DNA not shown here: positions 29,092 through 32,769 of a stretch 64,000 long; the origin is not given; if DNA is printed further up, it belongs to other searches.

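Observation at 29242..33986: KS | AT-DH-PPTase pair in which all three PKS-type domains appear catalytically dead but the fused PPTase looks intact, with no carrier protein, sitting directly behind ispH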

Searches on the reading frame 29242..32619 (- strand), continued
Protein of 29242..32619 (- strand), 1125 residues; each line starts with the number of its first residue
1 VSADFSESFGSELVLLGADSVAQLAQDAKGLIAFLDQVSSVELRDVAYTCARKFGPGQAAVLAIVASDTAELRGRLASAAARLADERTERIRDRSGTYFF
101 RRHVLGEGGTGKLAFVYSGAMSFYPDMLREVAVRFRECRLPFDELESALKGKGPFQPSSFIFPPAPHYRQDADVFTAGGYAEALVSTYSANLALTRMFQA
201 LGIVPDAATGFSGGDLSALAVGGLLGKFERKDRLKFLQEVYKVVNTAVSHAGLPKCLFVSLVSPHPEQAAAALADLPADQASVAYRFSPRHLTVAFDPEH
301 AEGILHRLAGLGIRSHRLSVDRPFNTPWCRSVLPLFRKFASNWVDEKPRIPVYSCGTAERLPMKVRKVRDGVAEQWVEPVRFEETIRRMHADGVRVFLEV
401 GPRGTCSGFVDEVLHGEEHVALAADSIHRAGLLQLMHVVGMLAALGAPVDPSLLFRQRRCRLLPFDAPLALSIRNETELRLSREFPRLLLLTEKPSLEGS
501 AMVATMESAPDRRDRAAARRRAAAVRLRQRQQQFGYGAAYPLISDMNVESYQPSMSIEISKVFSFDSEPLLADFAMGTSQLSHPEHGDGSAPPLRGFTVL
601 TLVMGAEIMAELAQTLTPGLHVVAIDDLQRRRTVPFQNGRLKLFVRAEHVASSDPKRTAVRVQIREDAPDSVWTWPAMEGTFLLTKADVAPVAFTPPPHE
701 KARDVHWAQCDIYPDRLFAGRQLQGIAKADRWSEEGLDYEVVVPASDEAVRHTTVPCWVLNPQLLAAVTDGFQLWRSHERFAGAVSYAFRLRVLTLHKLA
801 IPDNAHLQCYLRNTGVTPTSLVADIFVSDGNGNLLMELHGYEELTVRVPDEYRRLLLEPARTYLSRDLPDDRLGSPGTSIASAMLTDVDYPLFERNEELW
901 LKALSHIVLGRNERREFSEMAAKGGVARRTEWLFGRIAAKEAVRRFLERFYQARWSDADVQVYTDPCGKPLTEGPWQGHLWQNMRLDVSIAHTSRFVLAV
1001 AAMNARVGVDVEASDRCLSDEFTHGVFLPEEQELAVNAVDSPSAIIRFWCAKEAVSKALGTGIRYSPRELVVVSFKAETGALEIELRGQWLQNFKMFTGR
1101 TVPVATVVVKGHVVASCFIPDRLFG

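Call 50: find_homologous_proteins(query=P0148, max_evalue=1e-30)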
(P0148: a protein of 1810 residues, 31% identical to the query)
Query P0148 (1810 aa): 7996 proteins with E <= 1e-30 among 8000 candidates; the best 120 are listed.
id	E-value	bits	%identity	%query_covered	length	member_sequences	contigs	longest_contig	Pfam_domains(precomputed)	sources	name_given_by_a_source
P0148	0.0e+0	4173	100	100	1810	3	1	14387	PF22336.3,PF01648.26,PF00109.33,PF22621.3,PF00550.32,PF14765.13,PF02801.29,PF16197.12,PF00698.27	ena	-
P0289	0.0e+0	3117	75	100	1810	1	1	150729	PF22336.3,PF01648.26,PF00109.33,PF21089.4,PF22621.3,PF00550.32,PF14765.13,PF02801.29,PF16197.12,PF00698.27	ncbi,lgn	-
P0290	0.0e+0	2712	66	100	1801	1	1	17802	PF22336.3,PF01648.26,PF00109.33,PF21089.4,PF22621.3,PF00550.32,PF14765.13,PF02801.29,PF16197.12,PF00698.27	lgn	-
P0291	0.0e+0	2338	58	100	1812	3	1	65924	PF22336.3,PF01648.26,PF00109.33,PF22621.3,PF00550.32,PF14765.13,PF02801.29,PF16197.12,PF00698.27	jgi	-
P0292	0.0e+0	2311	57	100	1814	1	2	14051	PF22336.3,PF01648.26,PF00109.33,PF22621.3,PF00550.32,PF14765.13,PF02801.29,PF16197.12,PF00698.27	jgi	-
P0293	0.0e+0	2053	51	100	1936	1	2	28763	PF01648.26,PF00109.33,PF22621.3,PF00550.32,PF14765.13,PF02801.29,PF16197.12,PF00698.27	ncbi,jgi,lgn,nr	ncbi:acyltransferase domain-containing protein [Candidatus Poribacteria bacterium]|nr:acyltransferas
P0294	0.0e+0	2017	52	99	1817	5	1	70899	PF22336.3,PF01648.26,PF00109.33,PF22621.3,PF00550.32,PF14765.13,PF02801.29,PF16197.12,PF00698.27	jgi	-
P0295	0.0e+0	2002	49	99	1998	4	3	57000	PF22336.3,PF01648.26,PF00109.33,PF22621.3,PF00550.32,PF14765.13,PF02801.29,PF16197.12,PF00698.27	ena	-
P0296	0.0e+0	1991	50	100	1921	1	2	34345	PF22336.3,PF01648.26,PF00109.33,PF22621.3,PF00550.32,PF14765.13,PF02801.29,PF16197.12,PF00698.27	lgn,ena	-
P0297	0.0e+0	1969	59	52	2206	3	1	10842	PF01648.26,PF00109.33,PF22621.3,PF00550.32,PF14765.13,PF02801.29,PF16197.12,PF00698.27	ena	-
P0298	0.0e+0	1965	51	100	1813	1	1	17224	PF22336.3,PF01648.26,PF00109.33,PF22621.3,PF00550.32,PF14765.13,PF02801.29,PF16197.12,PF00698.27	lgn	-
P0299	0.0e+0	1951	50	99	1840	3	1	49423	PF22336.3,PF01648.26,PF00109.33,PF22621.3,PF00550.32,PF14765.13,PF02801.29,PF16197.12,PF00698.27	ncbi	-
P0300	0.0e+0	1950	51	99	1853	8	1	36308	PF22336.3,PF01648.26,PF00109.33,PF22621.3,PF00550.32,PF14765.13,PF02801.29,PF16197.12,PF00698.27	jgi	jgi:acyl transferase domain-containing protein/phosphopantetheinyl transferase/acyl carrier protein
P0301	0.0e+0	1949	50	99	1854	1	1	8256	PF22336.3,PF01648.26,PF00109.33,PF22621.3,PF00550.32,PF14765.13,PF02801.29,PF16197.12,PF00698.27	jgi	jgi:phosphopantetheine--protein transferase-like protein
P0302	0.0e+0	1942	50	100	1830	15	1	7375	PF22336.3,PF01648.26,PF00109.33,PF22621.3,PF00550.32,PF14765.13,PF02801.29,PF16197.12,PF00698.27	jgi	jgi:acyl transferase domain-containing protein/phosphopantetheinyl transferase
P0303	0.0e+0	1936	50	100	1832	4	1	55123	PF22336.3,PF01648.26,PF00109.33,PF22621.3,PF00550.32,PF14765.13,PF02801.29,PF16197.12,PF00698.27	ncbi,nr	ncbi:MAG: polyketide synthase dehydratase domain-containing protein [Deltaproteobacteria bacterium]|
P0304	0.0e+0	1924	48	99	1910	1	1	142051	PF22336.3,PF01648.26,PF00109.33,PF22621.3,PF00550.32,PF14765.13,PF02801.29,PF16197.12,PF00698.27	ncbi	-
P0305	0.0e+0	1922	49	63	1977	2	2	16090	PF22336.3,PF01648.26,PF00109.33,PF22621.3,PF00550.32,PF14765.13,PF02801.29,PF16197.12,PF00698.27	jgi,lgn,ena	-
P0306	0.0e+0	1919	55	59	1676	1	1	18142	PF22336.3,PF01648.26,PF00109.33,PF22621.3,PF14765.13,PF02801.29,PF16197.12,PF00698.27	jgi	jgi:phosphopantetheine--protein transferase-like protein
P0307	0.0e+0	1916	50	100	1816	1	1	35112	PF22336.3,PF01648.26,PF00109.33,PF22621.3,PF00550.32,PF14765.13,PF02801.29,PF16197.12,PF00698.27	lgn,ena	-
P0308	0.0e+0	1914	54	52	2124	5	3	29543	PF01648.26,PF00109.33,PF00550.32,PF14765.13,PF02801.29,PF16197.12,PF00698.27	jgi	jgi:acyl transferase domain-containing protein/phosphopantetheinyl transferase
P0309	0.0e+0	1914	51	99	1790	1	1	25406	PF22336.3,PF01648.26,PF00109.33,PF22621.3,PF00550.32,PF14765.13,PF02801.29,PF16197.12,PF00698.27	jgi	jgi:acyl transferase domain-containing protein/4'-phosphopantetheinyl transferase EntD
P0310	0.0e+0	1913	43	100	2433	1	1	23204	PF01648.26,PF00109.33,PF21089.4,PF00550.32,PF14765.13,PF02801.29,PF16197.12,PF00698.27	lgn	-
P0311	0.0e+0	1911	50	99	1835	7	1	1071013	PF22336.3,PF01648.26,PF00109.33,PF22621.3,PF00550.32,PF14765.13,PF02801.29,PF16197.12,PF00698.27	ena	-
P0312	0.0e+0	1905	50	98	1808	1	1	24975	PF22336.3,PF01648.26,PF00109.33,PF22621.3,PF00550.32,PF14765.13,PF02801.29,PF16197.12,PF00698.27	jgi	jgi:acyl transferase domain-containing protein/phosphopantetheinyl transferase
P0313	0.0e+0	1896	56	53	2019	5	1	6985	PF22336.3,PF01648.26,PF00109.33,PF22621.3,PF00550.32,PF02801.29,PF16197.12,PF00698.27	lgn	-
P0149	0.0e+0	1892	49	99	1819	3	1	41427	PF01648.26,PF00109.33,PF22621.3,PF00550.32,PF14765.13,PF02801.29,PF16197.12,PF00698.27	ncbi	-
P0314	0.0e+0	1892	50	99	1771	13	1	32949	PF01648.26,PF00109.33,PF22621.3,PF00550.32,PF14765.13,PF02801.29,PF16197.12,PF00698.27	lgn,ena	-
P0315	0.0e+0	1888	50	99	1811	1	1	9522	PF22336.3,PF01648.26,PF00109.33,PF22621.3,PF00550.32,PF14765.13,PF02801.29,PF16197.12,PF00698.27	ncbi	-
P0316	0.0e+0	1884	56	58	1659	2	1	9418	PF22336.3,PF01648.26,PF00109.33,PF21089.4,PF22621.3,PF14765.13,PF02801.29,PF16197.12,PF00698.27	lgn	-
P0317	0.0e+0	1880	49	99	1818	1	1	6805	PF22336.3,PF01648.26,PF00109.33,PF22621.3,PF00550.32,PF14765.13,PF02801.29,PF16197.12,PF00698.27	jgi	-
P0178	0.0e+0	1876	57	53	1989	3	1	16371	PF22336.3,PF01648.26,PF00109.33,PF22621.3,PF00550.32,PF14765.13,PF02801.29,PF16197.12,PF00698.27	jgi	-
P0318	0.0e+0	1876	55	58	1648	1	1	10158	PF22336.3,PF01648.26,PF00109.33,PF21089.4,PF22621.3,PF14765.13,PF02801.29,PF16197.12,PF00698.27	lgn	-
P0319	0.0e+0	1873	49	99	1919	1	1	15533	PF01648.26,PF00109.33,PF00550.32,PF14765.13,PF02801.29,PF16197.12,PF00698.27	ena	-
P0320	0.0e+0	1872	49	99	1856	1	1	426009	PF22336.3,PF01648.26,PF00109.33,PF22621.3,PF00550.32,PF14765.13,PF02801.29,PF16197.12,PF00698.27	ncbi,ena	-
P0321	0.0e+0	1872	57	58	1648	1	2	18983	PF22336.3,PF01648.26,PF00109.33,PF22621.3,PF14765.13,PF02801.29,PF16197.12,PF00698.27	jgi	jgi:acyl transferase domain-containing protein/phosphopantetheinyl transferase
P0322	0.0e+0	1867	48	99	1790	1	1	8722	PF22336.3,PF01648.26,PF00109.33,PF22621.3,PF00550.32,PF14765.13,PF02801.29,PF16197.12,PF00698.27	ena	-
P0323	0.0e+0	1864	49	99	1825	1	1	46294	PF22336.3,PF01648.26,PF00109.33,PF22621.3,PF00550.32,PF14765.13,PF02801.29,PF16197.12,PF00698.27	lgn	-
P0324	0.0e+0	1858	56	59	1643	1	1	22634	PF22336.3,PF01648.26,PF00109.33,PF22621.3,PF14765.13,PF02801.29,PF16197.12,PF00698.27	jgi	jgi:acyl transferase domain-containing protein/phosphopantetheinyl transferase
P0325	0.0e+0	1858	49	99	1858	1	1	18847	PF22336.3,PF01648.26,PF00109.33,PF21089.4,PF22621.3,PF00550.32,PF14765.13,PF02801.29,PF16197.12,PF00698.27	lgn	-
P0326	0.0e+0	1856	49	99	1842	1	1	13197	PF22336.3,PF01648.26,PF00109.33,PF22621.3,PF00550.32,PF14765.13,PF02801.29,PF16197.12,PF00698.27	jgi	jgi:acyl transferase domain-containing protein/phosphopantetheinyl transferase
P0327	0.0e+0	1854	55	58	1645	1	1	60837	PF22336.3,PF01648.26,PF00109.33,PF21089.4,PF22621.3,PF14765.13,PF02801.29,PF16197.12,PF00698.27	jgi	jgi:acyl transferase domain-containing protein/phosphopantetheinyl transferase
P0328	0.0e+0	1849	56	57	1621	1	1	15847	PF22336.3,PF01648.26,PF00109.33,PF21089.4,PF22621.3,PF14765.13,PF02801.29,PF16197.12,PF00698.27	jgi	jgi:acyl transferase domain-containing protein/phosphopantetheinyl transferase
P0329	0.0e+0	1848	48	99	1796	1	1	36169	PF22336.3,PF01648.26,PF00109.33,PF22621.3,PF00550.32,PF14765.13,PF02801.29,PF16197.12,PF00698.27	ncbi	-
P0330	0.0e+0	1846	56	59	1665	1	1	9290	PF22336.3,PF00109.33,PF21089.4,PF22621.3,PF14765.13,PF02801.29,PF16197.12,PF00698.27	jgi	jgi:acyl transferase domain-containing protein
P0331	0.0e+0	1845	55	59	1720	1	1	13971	PF22336.3,PF01648.26,PF00109.33,PF21089.4,PF22621.3,PF02801.29,PF16197.12,PF00698.27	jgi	jgi:acyl transferase domain-containing protein/phosphopantetheinyl transferase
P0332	0.0e+0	1845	55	58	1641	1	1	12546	PF22336.3,PF01648.26,PF00109.33,PF22621.3,PF14765.13,PF02801.29,PF16197.12,PF00698.27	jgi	jgi:acyl transferase domain-containing protein/phosphopantetheinyl transferase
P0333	0.0e+0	1844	49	99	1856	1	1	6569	PF01648.26,PF00109.33,PF21089.4,PF00550.32,PF14765.13,PF02801.29,PF16197.12,PF00698.27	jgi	-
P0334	0.0e+0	1843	56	51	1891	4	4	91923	PF22336.3,PF01648.26,PF00109.33,PF22621.3,PF00550.32,PF14765.13,PF02801.29,PF16197.12,PF00698.27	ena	-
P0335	0.0e+0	1842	48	99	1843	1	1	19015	PF01648.26,PF00109.33,PF22621.3,PF00550.32,PF14765.13,PF02801.29,PF16197.12,PF00698.27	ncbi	-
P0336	0.0e+0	1840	55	58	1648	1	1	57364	PF22336.3,PF01648.26,PF00109.33,PF22621.3,PF14765.13,PF02801.29,PF16197.12,PF00698.27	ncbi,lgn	-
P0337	0.0e+0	1839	55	59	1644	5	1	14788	PF22336.3,PF01648.26,PF00109.33,PF22621.3,PF14765.13,PF02801.29,PF16197.12,PF00698.27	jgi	jgi:acyl transferase domain-containing protein/phosphopantetheinyl transferase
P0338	0.0e+0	1839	49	99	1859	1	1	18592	PF22336.3,PF01648.26,PF00109.33,PF22621.3,PF00550.32,PF14765.13,PF02801.29,PF16197.12,PF00698.27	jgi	jgi:acyl transferase domain-containing protein/phosphopantetheinyl transferase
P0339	0.0e+0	1835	55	57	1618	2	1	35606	PF22336.3,PF01648.26,PF00109.33,PF22621.3,PF14765.13,PF02801.29,PF16197.12,PF00698.27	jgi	-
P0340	0.0e+0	1833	55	59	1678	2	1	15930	PF22336.3,PF01648.26,PF00109.33,PF22621.3,PF14765.13,PF02801.29,PF16197.12,PF00698.27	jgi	jgi:acyl transferase domain-containing protein/phosphopantetheinyl transferase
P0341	0.0e+0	1830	48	99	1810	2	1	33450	PF22336.3,PF01648.26,PF00109.33,PF22621.3,PF00550.32,PF14765.13,PF02801.29,PF16197.12,PF00698.27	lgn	-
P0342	0.0e+0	1828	48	99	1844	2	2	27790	PF22336.3,PF01648.26,PF00109.33,PF22621.3,PF00550.32,PF02801.29,PF16197.12,PF00698.27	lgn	-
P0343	0.0e+0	1825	54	59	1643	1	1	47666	PF22336.3,PF01648.26,PF00109.33,PF21089.4,PF22621.3,PF14765.13,PF02801.29,PF16197.12,PF00698.27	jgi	jgi:acyl transferase domain-containing protein/phosphopantetheinyl transferase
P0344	0.0e+0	1824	54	58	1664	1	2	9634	PF22336.3,PF01648.26,PF00109.33,PF22621.3,PF14765.13,PF02801.29,PF16197.12,PF00698.27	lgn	-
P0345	0.0e+0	1820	48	100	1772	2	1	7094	PF22336.3,PF01648.26,PF00109.33,PF22621.3,PF00550.32,PF14765.13,PF02801.29,PF16197.12,PF00698.27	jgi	jgi:phosphopantetheine--protein transferase-like protein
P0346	0.0e+0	1820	47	99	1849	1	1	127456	PF22336.3,PF01648.26,PF00109.33,PF00550.32,PF14765.13,PF02801.29,PF16197.12,PF00698.27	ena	-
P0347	0.0e+0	1811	48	99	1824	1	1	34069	PF01648.26,PF00109.33,PF00550.32,PF14765.13,PF02801.29,PF16197.12,PF00698.27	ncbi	-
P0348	0.0e+0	1808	54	62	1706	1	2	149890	PF01648.26,PF00109.33,PF21089.4,PF22621.3,PF14765.13,PF02801.29,PF16197.12,PF00698.27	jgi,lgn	jgi:phosphopantetheine--protein transferase-like protein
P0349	0.0e+0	1807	47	100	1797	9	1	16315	PF22336.3,PF01648.26,PF00109.33,PF22621.3,PF00550.32,PF14765.13,PF02801.29,PF16197.12,PF00698.27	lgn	-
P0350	0.0e+0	1805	56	58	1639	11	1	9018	PF01648.26,PF00109.33,PF22621.3,PF14765.13,PF02801.29,PF16197.12,PF00698.27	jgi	jgi:acyl transferase domain-containing protein/phosphopantetheinyl transferase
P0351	0.0e+0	1803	46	99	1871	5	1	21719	PF22336.3,PF01648.26,PF00109.33,PF22621.3,PF00550.32,PF14765.13,PF02801.29,PF16197.12,PF00698.27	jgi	-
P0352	0.0e+0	1802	47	100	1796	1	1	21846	PF22336.3,PF01648.26,PF00109.33,PF22621.3,PF00550.32,PF14765.13,PF02801.29,PF16197.12,PF00698.27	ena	-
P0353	0.0e+0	1800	54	59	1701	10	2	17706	PF22336.3,PF01648.26,PF00109.33,PF22621.3,PF14765.13,PF02801.29,PF16197.12,PF00698.27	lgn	-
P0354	0.0e+0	1795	54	58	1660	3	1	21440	PF22336.3,PF01648.26,PF00109.33,PF22621.3,PF14765.13,PF02801.29,PF16197.12,PF00698.27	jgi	-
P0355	0.0e+0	1795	54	59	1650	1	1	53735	PF22336.3,PF01648.26,PF00109.33,PF22621.3,PF14765.13,PF02801.29,PF16197.12,PF00698.27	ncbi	-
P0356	0.0e+0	1794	48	99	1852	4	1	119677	PF22336.3,PF01648.26,PF00109.33,PF22621.3,PF00550.32,PF14765.13,PF02801.29,PF16197.12,PF00698.27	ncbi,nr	ncbi:MAG TPA: acyltransferase domain-containing protein [Caldilineae bacterium]|nr:acyltransferase d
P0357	0.0e+0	1794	53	59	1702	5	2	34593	PF22336.3,PF01648.26,PF00109.33,PF22621.3,PF14765.13,PF02801.29,PF16197.12,PF00698.27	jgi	jgi:phosphopantetheine--protein transferase-like protein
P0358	0.0e+0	1793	48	99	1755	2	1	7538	PF22336.3,PF01648.26,PF00109.33,PF22621.3,PF00550.32,PF14765.13,PF02801.29,PF16197.12,PF00698.27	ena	-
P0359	0.0e+0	1792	47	100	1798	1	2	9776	PF22336.3,PF01648.26,PF00109.33,PF22621.3,PF00550.32,PF14765.13,PF02801.29,PF16197.12,PF00698.27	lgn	-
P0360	0.0e+0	1789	53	59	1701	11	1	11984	PF22336.3,PF01648.26,PF00109.33,PF22621.3,PF14765.13,PF02801.29,PF16197.12,PF00698.27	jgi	jgi:acyl transferase domain-containing protein/phosphopantetheinyl transferase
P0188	0.0e+0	1788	54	59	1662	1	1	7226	PF22336.3,PF01648.26,PF00109.33,PF22621.3,PF14765.13,PF02801.29,PF16197.12,PF00698.27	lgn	-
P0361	0.0e+0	1787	54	59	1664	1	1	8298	PF22336.3,PF01648.26,PF00109.33,PF22621.3,PF14765.13,PF02801.29,PF16197.12,PF00698.27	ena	-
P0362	0.0e+0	1786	55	58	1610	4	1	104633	PF22336.3,PF01648.26,PF00109.33,PF22621.3,PF14765.13,PF02801.29,PF16197.12,PF00698.27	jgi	jgi:acyl transferase domain-containing protein/phosphopantetheinyl transferase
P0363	0.0e+0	1786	54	58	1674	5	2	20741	PF22336.3,PF01648.26,PF00109.33,PF22621.3,PF14765.13,PF02801.29,PF16197.12,PF00698.27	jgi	jgi:acyl transferase domain-containing protein/phosphopantetheinyl transferase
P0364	0.0e+0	1786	53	61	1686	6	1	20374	PF01648.26,PF00109.33,PF22621.3,PF14765.13,PF02801.29,PF16197.12,PF00698.27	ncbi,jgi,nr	ncbi:MAG: hypothetical protein QOD00_706 [Blastocatellia bacterium]|jgi:phosphopantetheine--protein 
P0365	0.0e+0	1785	55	58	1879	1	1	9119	PF01648.26,PF00109.33,PF22621.3,PF00550.32,PF14765.13,PF02801.29,PF16197.12,PF00698.27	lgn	-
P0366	0.0e+0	1784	48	99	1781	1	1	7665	PF22336.3,PF01648.26,PF00109.33,PF22621.3,PF14765.13,PF02801.29,PF16197.12,PF00698.27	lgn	-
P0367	0.0e+0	1784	53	58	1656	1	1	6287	PF01648.26,PF00109.33,PF22621.3,PF14765.13,PF02801.29,PF16197.12,PF00698.27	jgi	jgi:acyl transferase domain-containing protein/phosphopantetheinyl transferase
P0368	0.0e+0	1782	55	58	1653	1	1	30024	PF22336.3,PF00109.33,PF22621.3,PF14765.13,PF02801.29,PF16197.12,PF00698.27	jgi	jgi:acyl transferase domain-containing protein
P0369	0.0e+0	1781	54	59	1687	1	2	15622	PF01648.26,PF00109.33,PF22621.3,PF14765.13,PF17837.7,PF02801.29,PF16197.12,PF00698.27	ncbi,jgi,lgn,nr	ncbi:MAG TPA: beta-ketoacyl synthase N-terminal-like domain-containing protein [Pyrinomonadaceae bac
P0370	0.0e+0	1777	53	58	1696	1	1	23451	PF22336.3,PF01648.26,PF00109.33,PF22621.3,PF14765.13,PF02801.29,PF16197.12,PF00698.27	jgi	jgi:acyl transferase domain-containing protein/phosphopantetheinyl transferase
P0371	0.0e+0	1773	54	58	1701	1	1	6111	PF22336.3,PF01648.26,PF00109.33,PF22621.3,PF14765.13,PF02801.29,PF16197.12,PF00698.27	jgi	jgi:acyl transferase domain-containing protein/phosphopantetheinyl transferase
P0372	0.0e+0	1773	47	99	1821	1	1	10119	PF22336.3,PF01648.26,PF00109.33,PF22621.3,PF00550.32,PF14765.13,PF02801.29,PF16197.12,PF00698.27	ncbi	-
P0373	0.0e+0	1771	54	59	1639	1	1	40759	PF22336.3,PF01648.26,PF00109.33,PF14765.13,PF02801.29,PF16197.12,PF00698.27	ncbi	-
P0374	0.0e+0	1769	48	99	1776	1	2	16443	PF22336.3,PF01648.26,PF00109.33,PF22621.3,PF00550.32,PF14765.13,PF02801.29,PF16197.12,PF00698.27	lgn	-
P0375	0.0e+0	1764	53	61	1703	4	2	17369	PF22336.3,PF01648.26,PF00109.33,PF22621.3,PF14765.13,PF02801.29,PF16197.12,PF00698.27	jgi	jgi:acyl transferase domain-containing protein/phosphopantetheinyl transferase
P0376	0.0e+0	1764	55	52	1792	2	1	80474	PF22336.3,PF01648.26,PF00109.33,PF22621.3,PF00550.32,PF14765.13,PF02801.29,PF16197.12,PF00698.27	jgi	jgi:acyl transferase domain-containing protein/phosphopantetheinyl transferase/acyl carrier protein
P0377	0.0e+0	1763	53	58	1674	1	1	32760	PF22336.3,PF01648.26,PF00109.33,PF21089.4,PF22621.3,PF14765.13,PF02801.29,PF16197.12,PF00698.27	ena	-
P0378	0.0e+0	1763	49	97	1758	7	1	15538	PF22336.3,PF01648.26,PF00109.33,PF22621.3,PF00550.32,PF14765.13,PF02801.29,PF16197.12,PF00698.27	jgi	-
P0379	0.0e+0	1763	52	59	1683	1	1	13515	PF22336.3,PF01648.26,PF00109.33,PF22621.3,PF14765.13,PF02801.29,PF16197.12,PF00698.27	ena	-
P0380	0.0e+0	1762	52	60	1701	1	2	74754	PF22336.3,PF01648.26,PF00109.33,PF22621.3,PF14765.13,PF02801.29,PF16197.12,PF00698.27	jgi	jgi:acyl transferase domain-containing protein/phosphopantetheinyl transferase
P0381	0.0e+0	1761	52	60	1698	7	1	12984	PF22336.3,PF01648.26,PF00109.33,PF22621.3,PF14765.13,PF02801.29,PF16197.12,PF00698.27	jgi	jgi:acyl transferase domain-containing protein/phosphopantetheinyl transferase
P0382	0.0e+0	1760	53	59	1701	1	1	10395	PF22336.3,PF01648.26,PF00109.33,PF22621.3,PF14765.13,PF02801.29,PF16197.12,PF00698.27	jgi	jgi:acyl transferase domain-containing protein/phosphopantetheinyl transferase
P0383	0.0e+0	1759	55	53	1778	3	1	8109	PF22336.3,PF01648.26,PF00109.33,PF22621.3,PF00550.32,PF14765.13,PF02801.29,PF16197.12,PF00698.27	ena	-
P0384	0.0e+0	1758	47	99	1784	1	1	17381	PF22336.3,PF01648.26,PF00109.33,PF22621.3,PF00550.32,PF14765.13,PF02801.29,PF16197.12,PF00698.27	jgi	jgi:phosphopantetheine--protein transferase-like protein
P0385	0.0e+0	1758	54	58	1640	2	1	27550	PF22336.3,PF01648.26,PF00109.33,PF22621.3,PF14765.13,PF02801.29,PF16197.12,PF00698.27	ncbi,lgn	-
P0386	0.0e+0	1758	52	61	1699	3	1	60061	PF22336.3,PF01648.26,PF00109.33,PF22621.3,PF14765.13,PF02801.29,PF16197.12,PF00698.27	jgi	jgi:acyl transferase domain-containing protein/phosphopantetheinyl transferase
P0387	0.0e+0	1758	52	59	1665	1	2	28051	PF22336.3,PF01648.26,PF00109.33,PF22621.3,PF14765.13,PF02801.29,PF16197.12,PF00698.27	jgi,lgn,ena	-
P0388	0.0e+0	1757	52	59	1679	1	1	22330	PF22336.3,PF01648.26,PF00109.33,PF22621.3,PF14765.13,PF02801.29,PF16197.12,PF00698.27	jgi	jgi:acyl transferase domain-containing protein/phosphopantetheinyl transferase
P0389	0.0e+0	1756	52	61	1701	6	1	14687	PF22336.3,PF01648.26,PF00109.33,PF22621.3,PF14765.13,PF02801.29,PF16197.12,PF00698.27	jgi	jgi:acyl transferase domain-containing protein/phosphopantetheinyl transferase (holo-ACP synthase)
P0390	0.0e+0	1755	53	58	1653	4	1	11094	PF22336.3,PF01648.26,PF00109.33,PF22621.3,PF14765.13,PF02801.29,PF16197.12,PF00698.27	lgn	-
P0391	0.0e+0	1754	53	59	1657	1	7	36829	PF22336.3,PF01648.26,PF00109.33,PF22621.3,PF14765.13,PF02801.29,PF16197.12,PF00698.27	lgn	-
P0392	0.0e+0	1752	53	58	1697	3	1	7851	PF22336.3,PF01648.26,PF00109.33,PF22621.3,PF14765.13,PF02801.29,PF16197.12,PF00698.27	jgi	jgi:acyl transferase domain-containing protein/phosphopantetheinyl transferase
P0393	0.0e+0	1750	54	59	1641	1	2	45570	PF22336.3,PF01648.26,PF00109.33,PF22621.3,PF14765.13,PF02801.29,PF16197.12,PF00698.27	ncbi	-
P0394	0.0e+0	1747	53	60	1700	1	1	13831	PF22336.3,PF01648.26,PF00109.33,PF22621.3,PF14765.13,PF02801.29,PF16197.12,PF00698.27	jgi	jgi:acyl transferase domain-containing protein/phosphopantetheinyl transferase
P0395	0.0e+0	1745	55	52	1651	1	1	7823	PF22336.3,PF01648.26,PF00109.33,PF22621.3,PF14765.13,PF02801.29,PF16197.12,PF00698.27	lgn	-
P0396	0.0e+0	1745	54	58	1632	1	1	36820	PF22336.3,PF01648.26,PF00109.33,PF22621.3,PF14765.13,PF02801.29,PF16197.12,PF00698.27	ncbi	-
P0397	0.0e+0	1744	52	59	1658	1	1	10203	PF01648.26,PF00109.33,PF14765.13,PF02801.29,PF16197.12,PF00698.27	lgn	-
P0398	0.0e+0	1744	47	99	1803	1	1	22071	PF22336.3,PF01648.26,PF00109.33,PF00550.32,PF14765.13,PF02801.29,PF16197.12,PF00698.27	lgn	-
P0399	0.0e+0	1743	56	52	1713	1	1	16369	PF22336.3,PF01648.26,PF00109.33,PF21089.4,PF22621.3,PF14765.13,PF02801.29,PF16197.12,PF00698.27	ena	-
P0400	0.0e+0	1742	52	59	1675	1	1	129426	PF22336.3,PF01648.26,PF00109.33,PF22621.3,PF14765.13,PF02801.29,PF16197.12,PF00698.27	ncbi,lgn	-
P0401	0.0e+0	1738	53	59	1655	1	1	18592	PF22336.3,PF01648.26,PF00109.33,PF22621.3,PF14765.13,PF02801.29,PF16197.12,PF00698.27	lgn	-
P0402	0.0e+0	1737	54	58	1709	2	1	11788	PF22336.3,PF01648.26,PF00109.33,PF22621.3,PF14765.13,PF02801.29,PF16197.12,PF00698.27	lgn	-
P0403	0.0e+0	1736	54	59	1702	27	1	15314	PF22336.3,PF01648.26,PF00109.33,PF22621.3,PF14765.13,PF02801.29,PF16197.12,PF00698.27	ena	-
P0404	0.0e+0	1735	47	99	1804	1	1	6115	PF22336.3,PF01648.26,PF00109.33,PF22621.3,PF00550.32,PF14765.13,PF02801.29,PF16197.12,PF00698.27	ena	-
